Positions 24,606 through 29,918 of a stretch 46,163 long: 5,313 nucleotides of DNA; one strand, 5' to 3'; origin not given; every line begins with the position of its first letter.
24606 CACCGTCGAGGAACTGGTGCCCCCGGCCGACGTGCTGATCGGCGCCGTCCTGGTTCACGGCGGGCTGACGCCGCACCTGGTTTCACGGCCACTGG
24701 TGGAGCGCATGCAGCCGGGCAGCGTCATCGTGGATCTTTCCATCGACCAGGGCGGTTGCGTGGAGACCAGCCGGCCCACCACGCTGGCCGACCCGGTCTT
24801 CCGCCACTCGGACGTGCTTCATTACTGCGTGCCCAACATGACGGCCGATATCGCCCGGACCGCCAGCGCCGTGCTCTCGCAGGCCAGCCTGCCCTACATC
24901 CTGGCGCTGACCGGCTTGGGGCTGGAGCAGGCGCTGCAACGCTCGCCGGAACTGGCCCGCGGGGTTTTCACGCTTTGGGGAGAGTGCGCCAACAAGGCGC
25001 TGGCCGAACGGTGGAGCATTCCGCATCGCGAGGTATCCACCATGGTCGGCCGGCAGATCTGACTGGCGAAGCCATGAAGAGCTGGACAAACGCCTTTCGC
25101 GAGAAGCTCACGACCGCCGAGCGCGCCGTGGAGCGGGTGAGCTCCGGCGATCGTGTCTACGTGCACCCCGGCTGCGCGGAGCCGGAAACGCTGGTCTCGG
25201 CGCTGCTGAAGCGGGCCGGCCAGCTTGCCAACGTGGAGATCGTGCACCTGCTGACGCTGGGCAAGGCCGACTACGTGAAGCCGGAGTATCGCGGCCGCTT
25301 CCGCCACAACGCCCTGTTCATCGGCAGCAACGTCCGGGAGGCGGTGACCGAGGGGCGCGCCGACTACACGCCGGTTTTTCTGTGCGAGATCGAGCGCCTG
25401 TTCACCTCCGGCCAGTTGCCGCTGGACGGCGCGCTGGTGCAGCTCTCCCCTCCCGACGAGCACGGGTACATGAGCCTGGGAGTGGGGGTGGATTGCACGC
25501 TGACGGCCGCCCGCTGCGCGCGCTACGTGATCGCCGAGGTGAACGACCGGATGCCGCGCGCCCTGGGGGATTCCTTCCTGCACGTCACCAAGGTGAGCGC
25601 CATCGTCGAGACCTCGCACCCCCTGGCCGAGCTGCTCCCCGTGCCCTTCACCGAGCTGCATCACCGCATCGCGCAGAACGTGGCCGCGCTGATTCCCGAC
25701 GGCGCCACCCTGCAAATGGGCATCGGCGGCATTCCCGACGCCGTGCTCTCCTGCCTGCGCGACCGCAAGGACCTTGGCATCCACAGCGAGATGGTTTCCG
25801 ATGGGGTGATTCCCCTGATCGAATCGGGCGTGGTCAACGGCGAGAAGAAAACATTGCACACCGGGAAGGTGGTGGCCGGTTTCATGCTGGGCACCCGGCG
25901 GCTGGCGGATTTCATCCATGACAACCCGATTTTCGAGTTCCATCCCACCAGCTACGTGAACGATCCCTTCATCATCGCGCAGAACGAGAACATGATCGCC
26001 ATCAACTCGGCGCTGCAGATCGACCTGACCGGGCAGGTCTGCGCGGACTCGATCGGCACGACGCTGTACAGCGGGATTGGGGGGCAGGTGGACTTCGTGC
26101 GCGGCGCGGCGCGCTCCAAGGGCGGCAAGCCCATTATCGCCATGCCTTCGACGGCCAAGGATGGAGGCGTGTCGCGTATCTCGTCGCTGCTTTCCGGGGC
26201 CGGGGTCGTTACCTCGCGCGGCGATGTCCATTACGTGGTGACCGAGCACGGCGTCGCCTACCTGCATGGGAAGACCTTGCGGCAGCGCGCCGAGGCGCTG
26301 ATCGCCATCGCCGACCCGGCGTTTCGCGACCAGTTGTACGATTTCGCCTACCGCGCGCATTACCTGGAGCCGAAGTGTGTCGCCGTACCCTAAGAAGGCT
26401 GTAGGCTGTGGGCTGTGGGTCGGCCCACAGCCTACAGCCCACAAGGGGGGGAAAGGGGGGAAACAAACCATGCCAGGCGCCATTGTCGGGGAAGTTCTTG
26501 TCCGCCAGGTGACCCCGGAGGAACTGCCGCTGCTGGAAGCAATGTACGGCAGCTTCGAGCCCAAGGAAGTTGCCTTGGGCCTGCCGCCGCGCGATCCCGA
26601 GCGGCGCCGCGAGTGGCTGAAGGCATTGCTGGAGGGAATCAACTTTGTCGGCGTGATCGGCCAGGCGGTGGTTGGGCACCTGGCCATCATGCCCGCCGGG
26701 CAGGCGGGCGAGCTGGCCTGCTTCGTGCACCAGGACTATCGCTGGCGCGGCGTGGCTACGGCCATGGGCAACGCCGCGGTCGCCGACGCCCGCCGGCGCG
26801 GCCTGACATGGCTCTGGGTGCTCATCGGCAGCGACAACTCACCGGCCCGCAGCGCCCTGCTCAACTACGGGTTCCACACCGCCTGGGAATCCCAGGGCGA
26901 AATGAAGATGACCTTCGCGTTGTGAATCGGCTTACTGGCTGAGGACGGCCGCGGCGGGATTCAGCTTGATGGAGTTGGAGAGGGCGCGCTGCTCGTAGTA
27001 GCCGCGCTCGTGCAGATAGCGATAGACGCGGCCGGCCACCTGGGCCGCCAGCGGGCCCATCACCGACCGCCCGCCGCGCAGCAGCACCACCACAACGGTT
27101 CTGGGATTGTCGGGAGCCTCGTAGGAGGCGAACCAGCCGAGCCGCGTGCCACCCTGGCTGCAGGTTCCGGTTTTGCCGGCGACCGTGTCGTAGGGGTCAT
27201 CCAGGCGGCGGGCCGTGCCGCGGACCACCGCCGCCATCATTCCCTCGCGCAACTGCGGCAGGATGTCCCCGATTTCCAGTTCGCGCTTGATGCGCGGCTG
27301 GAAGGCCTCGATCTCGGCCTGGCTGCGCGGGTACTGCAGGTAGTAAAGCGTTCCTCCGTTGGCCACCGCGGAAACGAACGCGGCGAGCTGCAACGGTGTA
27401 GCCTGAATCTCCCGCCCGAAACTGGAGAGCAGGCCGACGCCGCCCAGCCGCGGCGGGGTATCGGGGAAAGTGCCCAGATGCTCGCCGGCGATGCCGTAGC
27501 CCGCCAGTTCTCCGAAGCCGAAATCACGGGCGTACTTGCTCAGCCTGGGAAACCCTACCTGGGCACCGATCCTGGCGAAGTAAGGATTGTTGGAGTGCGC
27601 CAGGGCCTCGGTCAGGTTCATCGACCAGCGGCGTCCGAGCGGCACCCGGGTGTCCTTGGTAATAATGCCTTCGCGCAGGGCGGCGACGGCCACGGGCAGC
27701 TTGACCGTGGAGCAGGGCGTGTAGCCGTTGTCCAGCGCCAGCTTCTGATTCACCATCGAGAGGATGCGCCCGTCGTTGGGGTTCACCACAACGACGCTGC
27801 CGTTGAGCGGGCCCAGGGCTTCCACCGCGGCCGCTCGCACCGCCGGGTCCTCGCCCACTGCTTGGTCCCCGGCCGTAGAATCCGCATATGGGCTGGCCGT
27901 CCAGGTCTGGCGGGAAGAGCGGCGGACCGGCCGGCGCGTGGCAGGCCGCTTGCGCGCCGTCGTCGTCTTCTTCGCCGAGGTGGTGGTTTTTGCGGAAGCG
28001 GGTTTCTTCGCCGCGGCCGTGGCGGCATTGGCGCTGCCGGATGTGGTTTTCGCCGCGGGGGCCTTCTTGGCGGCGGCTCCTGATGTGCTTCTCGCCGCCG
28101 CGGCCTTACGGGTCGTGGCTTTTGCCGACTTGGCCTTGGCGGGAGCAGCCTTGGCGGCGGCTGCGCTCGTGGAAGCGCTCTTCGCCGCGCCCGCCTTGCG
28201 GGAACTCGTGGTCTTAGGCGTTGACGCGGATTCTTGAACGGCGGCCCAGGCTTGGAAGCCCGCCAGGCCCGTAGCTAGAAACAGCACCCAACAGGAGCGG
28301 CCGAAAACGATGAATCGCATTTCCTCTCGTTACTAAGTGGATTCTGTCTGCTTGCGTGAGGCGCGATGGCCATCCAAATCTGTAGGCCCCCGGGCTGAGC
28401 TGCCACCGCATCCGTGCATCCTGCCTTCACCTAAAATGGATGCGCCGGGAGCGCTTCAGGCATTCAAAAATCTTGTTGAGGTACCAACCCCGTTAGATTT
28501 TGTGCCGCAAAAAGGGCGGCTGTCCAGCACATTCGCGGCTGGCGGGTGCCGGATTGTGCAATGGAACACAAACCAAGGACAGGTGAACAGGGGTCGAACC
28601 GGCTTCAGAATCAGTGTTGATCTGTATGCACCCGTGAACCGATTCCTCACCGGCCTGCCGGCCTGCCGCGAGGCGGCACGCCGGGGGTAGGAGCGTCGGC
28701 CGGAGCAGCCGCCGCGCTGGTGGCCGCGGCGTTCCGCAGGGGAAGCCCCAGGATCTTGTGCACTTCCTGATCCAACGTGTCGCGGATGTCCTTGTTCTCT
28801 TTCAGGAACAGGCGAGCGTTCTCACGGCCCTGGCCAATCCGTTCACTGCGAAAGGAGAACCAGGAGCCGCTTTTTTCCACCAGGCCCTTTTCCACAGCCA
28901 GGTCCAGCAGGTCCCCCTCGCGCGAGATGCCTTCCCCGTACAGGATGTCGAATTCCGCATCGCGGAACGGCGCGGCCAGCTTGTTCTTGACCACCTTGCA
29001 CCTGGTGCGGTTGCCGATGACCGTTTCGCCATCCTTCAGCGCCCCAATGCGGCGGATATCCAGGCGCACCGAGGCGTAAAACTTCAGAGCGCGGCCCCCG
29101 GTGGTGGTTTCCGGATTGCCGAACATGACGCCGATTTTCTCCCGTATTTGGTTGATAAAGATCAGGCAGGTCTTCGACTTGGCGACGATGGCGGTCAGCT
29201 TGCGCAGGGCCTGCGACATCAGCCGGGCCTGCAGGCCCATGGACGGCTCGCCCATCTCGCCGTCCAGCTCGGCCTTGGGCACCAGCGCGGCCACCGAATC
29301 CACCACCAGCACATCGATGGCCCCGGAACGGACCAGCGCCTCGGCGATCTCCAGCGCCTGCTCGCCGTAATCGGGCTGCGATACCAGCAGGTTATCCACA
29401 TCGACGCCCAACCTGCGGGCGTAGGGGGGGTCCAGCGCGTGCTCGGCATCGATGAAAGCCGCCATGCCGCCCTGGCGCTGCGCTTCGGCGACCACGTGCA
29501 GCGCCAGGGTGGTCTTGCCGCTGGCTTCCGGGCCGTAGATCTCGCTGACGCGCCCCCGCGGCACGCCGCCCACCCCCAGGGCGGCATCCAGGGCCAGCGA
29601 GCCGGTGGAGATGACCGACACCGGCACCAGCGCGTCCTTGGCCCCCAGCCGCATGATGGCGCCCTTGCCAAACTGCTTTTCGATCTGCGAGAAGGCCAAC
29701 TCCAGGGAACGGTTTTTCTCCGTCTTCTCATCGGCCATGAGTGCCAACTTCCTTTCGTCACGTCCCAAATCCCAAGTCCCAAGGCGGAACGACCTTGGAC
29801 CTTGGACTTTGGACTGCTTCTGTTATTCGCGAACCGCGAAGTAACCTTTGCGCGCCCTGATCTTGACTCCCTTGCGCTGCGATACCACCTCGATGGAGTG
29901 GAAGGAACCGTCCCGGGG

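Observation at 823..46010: Pervasive hairpins whose arms are tandem arrays of short (mostly 7-nt) units, with a different unit at different loci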

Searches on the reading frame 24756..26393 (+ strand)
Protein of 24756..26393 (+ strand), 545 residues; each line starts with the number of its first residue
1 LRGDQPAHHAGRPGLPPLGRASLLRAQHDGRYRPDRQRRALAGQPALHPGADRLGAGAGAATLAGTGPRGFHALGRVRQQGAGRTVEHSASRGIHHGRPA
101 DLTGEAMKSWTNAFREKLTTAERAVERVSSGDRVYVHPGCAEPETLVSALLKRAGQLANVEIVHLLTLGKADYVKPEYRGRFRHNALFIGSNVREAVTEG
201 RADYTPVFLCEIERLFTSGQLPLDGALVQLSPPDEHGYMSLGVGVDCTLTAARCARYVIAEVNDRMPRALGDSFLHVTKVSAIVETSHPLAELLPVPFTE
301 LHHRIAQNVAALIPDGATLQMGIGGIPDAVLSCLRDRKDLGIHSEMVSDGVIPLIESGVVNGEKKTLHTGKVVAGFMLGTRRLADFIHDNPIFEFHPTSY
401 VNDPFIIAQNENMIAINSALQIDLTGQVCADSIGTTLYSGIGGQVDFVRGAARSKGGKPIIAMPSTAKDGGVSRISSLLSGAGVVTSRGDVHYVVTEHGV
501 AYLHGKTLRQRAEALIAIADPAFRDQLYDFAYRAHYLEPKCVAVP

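Call 9: search_protein_families(library=pfam, proteins=[window:24756-26393:+])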
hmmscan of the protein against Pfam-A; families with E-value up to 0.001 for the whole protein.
window:24756-26393:+ (545 aa): 2 families
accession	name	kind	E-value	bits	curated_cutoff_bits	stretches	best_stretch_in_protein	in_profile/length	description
PF13336.12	AcetylCoA_hyd_C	-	1.7e-64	216.8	23.7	1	379-529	1-152/154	Acetyl-CoA hydrolase/transferase C-terminal domain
PF02550.21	AcetylCoA_hydro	-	1.2e-22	81.4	24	1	124-287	21-190/198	Acetyl-CoA hydrolase/transferase N-terminal domain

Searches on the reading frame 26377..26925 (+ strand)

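Call 38: search_protein_families(library=pfam, proteins=[window:26377-26925:+], max_evalue=0.0001)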
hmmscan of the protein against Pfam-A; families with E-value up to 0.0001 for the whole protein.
window:26377-26925:+ (182 aa): 3 families
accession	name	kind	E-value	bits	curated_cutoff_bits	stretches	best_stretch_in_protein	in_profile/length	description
PF00583.31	Acetyltransf_1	-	3.6e-08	34.1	20.7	1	75-166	22-116/116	Acetyltransferase (GNAT) family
PF13302.13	Acetyltransf_3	-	2e-07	32.2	25.4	1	40-167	2-138/138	Acetyltransferase (GNAT) domain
PF13508.13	Acetyltransf_7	-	9.4e-05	23.2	27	0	91-166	7-82/84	Acetyltransferase (GNAT) domain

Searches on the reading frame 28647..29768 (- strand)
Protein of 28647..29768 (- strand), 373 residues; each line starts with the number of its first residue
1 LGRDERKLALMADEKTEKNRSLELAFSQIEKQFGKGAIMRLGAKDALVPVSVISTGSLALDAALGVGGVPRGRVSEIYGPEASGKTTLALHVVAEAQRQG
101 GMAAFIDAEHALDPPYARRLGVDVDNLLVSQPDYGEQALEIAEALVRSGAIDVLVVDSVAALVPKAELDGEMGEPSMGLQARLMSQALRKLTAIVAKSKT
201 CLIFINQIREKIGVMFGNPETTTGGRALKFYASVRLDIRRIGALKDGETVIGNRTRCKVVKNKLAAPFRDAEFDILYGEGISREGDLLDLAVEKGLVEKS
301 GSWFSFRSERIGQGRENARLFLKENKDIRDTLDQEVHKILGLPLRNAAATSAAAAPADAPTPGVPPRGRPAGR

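Call 39: search_protein_families(library=pfam, proteins=[window:28647-29768:-], max_evalue=0.0001)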
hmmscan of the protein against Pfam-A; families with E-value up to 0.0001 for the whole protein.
window:28647-29768:- (373 aa): 4 families
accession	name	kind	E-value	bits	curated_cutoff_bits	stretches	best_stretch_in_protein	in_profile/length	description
PF00154.27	RecA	-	1.9e-139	463.9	27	1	21-282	2-262/262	recA bacterial DNA recombination protein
PF21096.2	RecA_C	-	2.4e-22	79.2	27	1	285-339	1-55/57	RecA C-terminal domain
PF08423.17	Rad51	-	7e-11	42.3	22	1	52-240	7-211/244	Rad51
PF06745.19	ATPase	-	1.3e-05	25.1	26.6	0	54-111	2-59/231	KaiC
